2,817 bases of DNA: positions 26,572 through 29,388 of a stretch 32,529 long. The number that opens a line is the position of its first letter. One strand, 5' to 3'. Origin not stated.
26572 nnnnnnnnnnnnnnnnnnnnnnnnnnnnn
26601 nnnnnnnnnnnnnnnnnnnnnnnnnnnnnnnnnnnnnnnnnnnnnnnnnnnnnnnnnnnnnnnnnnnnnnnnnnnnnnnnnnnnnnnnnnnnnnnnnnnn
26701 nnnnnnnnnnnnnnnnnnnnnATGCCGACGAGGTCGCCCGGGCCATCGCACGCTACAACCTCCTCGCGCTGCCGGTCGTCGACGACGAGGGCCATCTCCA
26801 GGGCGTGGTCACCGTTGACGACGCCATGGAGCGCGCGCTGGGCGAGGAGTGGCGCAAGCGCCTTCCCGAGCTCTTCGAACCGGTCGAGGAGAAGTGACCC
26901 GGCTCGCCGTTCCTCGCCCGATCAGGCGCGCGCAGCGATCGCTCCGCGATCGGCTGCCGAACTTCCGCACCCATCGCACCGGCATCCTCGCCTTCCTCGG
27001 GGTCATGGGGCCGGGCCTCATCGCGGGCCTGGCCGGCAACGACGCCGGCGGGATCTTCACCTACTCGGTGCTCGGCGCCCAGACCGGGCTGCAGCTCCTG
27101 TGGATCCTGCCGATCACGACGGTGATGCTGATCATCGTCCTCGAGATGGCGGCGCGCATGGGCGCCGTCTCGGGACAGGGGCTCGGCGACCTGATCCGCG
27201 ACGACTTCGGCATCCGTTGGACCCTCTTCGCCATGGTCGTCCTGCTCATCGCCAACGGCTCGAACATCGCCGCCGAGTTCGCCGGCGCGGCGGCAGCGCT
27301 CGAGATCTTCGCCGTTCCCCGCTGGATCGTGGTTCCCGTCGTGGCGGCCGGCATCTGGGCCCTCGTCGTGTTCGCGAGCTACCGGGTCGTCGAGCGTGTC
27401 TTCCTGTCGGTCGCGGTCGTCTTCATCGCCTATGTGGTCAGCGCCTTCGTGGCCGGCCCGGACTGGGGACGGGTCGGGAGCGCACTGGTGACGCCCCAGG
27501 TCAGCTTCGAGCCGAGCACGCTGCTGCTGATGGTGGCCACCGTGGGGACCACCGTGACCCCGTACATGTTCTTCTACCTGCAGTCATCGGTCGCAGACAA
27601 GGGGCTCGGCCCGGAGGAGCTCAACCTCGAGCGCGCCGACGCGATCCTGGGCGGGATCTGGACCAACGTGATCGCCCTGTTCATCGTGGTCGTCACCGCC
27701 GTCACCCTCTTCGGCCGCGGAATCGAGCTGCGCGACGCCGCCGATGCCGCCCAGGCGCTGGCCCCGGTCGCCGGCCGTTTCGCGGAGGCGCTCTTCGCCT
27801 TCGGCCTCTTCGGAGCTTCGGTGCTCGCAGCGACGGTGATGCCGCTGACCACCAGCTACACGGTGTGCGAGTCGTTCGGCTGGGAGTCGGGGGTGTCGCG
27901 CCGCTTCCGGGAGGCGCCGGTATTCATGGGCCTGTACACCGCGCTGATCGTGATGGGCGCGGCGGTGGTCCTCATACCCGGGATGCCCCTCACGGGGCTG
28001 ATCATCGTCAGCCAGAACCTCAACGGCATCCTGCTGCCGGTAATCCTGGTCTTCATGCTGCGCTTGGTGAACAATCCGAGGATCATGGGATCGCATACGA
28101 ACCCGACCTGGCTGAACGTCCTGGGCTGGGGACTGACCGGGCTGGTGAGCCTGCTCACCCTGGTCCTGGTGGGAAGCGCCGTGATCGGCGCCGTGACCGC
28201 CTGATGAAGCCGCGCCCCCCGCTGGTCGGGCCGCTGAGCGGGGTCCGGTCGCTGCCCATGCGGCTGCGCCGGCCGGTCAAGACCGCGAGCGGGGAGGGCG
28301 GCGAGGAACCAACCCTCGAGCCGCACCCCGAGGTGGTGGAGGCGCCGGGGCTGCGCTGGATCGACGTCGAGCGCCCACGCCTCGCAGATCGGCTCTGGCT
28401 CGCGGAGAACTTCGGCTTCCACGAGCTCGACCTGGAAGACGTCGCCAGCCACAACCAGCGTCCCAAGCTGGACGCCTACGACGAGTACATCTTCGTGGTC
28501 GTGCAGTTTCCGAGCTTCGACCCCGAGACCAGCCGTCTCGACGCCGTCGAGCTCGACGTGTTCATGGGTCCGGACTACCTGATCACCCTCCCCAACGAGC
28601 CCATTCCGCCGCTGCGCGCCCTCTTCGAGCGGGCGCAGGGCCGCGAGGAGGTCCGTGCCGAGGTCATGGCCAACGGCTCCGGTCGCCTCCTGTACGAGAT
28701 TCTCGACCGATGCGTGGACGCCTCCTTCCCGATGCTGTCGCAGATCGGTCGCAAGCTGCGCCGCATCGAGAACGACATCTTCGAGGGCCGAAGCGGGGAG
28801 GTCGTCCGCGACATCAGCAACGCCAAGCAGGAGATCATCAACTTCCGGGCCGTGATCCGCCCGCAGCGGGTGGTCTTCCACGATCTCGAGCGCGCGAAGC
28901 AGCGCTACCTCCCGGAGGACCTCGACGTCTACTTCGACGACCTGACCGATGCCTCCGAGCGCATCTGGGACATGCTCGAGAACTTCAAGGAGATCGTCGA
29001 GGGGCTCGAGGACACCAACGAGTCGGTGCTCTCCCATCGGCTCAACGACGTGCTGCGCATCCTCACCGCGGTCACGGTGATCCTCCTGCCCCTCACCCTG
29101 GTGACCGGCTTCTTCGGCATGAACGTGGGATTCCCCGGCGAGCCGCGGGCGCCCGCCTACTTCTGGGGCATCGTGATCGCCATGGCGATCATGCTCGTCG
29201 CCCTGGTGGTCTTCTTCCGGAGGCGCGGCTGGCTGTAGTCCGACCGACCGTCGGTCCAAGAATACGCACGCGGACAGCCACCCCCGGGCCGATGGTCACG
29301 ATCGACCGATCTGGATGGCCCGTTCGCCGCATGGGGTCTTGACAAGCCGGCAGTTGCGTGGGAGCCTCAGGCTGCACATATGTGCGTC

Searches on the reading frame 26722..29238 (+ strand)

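Call 15: search_protein_families(library=pfam, proteins=[window:26722-29238:+], max_evalue=0.001)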
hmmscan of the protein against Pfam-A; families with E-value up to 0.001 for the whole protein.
window:26722-29238:+ (838 aa): 1 family
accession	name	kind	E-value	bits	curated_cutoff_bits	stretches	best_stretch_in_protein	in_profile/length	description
PF01544.23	CorA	-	6.1e-66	223.1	27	1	543-834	3-292/292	CorA-like Mg2+ transporter protein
